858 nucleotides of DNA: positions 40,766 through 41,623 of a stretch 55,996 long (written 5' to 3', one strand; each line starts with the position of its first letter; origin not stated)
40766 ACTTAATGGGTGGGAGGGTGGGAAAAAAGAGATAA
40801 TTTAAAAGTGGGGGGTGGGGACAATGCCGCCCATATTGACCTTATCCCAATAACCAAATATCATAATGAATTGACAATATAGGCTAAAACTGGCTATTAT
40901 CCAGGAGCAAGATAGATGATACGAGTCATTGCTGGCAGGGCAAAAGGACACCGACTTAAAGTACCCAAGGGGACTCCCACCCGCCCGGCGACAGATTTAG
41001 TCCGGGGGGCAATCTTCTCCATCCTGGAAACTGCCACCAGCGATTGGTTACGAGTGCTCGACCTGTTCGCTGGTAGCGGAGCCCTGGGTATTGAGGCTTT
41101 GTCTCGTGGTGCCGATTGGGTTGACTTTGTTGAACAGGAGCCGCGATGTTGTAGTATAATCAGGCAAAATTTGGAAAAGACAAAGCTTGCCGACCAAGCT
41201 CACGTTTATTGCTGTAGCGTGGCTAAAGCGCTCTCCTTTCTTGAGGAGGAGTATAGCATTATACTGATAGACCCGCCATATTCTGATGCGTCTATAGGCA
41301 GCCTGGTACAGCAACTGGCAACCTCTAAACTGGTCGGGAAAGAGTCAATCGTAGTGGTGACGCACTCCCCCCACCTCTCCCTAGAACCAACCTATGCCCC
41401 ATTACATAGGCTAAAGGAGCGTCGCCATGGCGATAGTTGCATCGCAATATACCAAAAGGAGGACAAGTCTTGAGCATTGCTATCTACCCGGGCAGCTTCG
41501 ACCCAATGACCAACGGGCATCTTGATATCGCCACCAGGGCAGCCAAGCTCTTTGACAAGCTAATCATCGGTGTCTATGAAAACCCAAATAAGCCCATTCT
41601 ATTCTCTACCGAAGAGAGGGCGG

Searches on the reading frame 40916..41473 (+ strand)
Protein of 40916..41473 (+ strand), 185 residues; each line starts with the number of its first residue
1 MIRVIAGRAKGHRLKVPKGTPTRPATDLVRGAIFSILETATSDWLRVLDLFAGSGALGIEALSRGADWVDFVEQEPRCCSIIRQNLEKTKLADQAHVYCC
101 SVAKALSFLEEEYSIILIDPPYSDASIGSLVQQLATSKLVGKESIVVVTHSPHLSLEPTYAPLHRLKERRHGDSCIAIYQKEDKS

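Call 9: search_protein_families(library=ncbifam, proteins=[window:40916-41473:+])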
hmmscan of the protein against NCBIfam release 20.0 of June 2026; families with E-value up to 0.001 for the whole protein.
window:40916-41473:+ (185 aa): 10 families
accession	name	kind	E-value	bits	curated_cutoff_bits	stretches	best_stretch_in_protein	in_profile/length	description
TIGR00095.1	TIGR00095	equivalog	1.1e-39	136.1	117.5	1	2-181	12-193/194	16S rRNA (guanine(966)-N(2))-methyltransferase RsmD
NF008157.0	PRK10909.1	equivalog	1.1e-24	87.3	302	1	2-183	13-192/199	16S rRNA (guanine(966)-N(2))-methyltransferase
TIGR03534.1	RF_mod_PrmC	equivalog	2.4e-08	33.8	199.1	1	23-125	70-169/253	peptide chain release factor N(5)-glutamine methyltransferase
TIGR03533.1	L3_gln_methyl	equivalog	2.9e-08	33.4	229.7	1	33-126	105-203/284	50S ribosomal protein L3 N(5)-glutamine methyltransferase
NF047853.1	tRm6a37MtseTrmN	equivalog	3.6e-06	26.9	350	1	44-127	44-129/244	tRNA(1)(Val) (adenine(37)-N(6))-methyltransferase TrmN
TIGR00536.1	hemK_fam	subfamily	1.2e-05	24.5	115.5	1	28-124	101-194/286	HemK family protein methyltransferase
NF043040.1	corrin_prot_MT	hypoth_equivalog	2.1e-05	24.1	180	1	36-117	34-115/216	corrinoid protein-associated methyltransferase CpaM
TIGR02469.1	CbiT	equivalog_domain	0.0003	21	78.3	1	29-119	7-95/124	precorrin-6Y C5,15-methyltransferase (decarboxylating) subunit CbiT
NF011528.0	PRK14968.1-2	equivalog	0.00033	20.2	171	1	34-123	31-118/205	putative methyltransferase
TIGR00406.1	prmA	equivalog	0.00042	19.9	183.15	1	36-100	152-216/288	50S ribosomal protein L11 methyltransferase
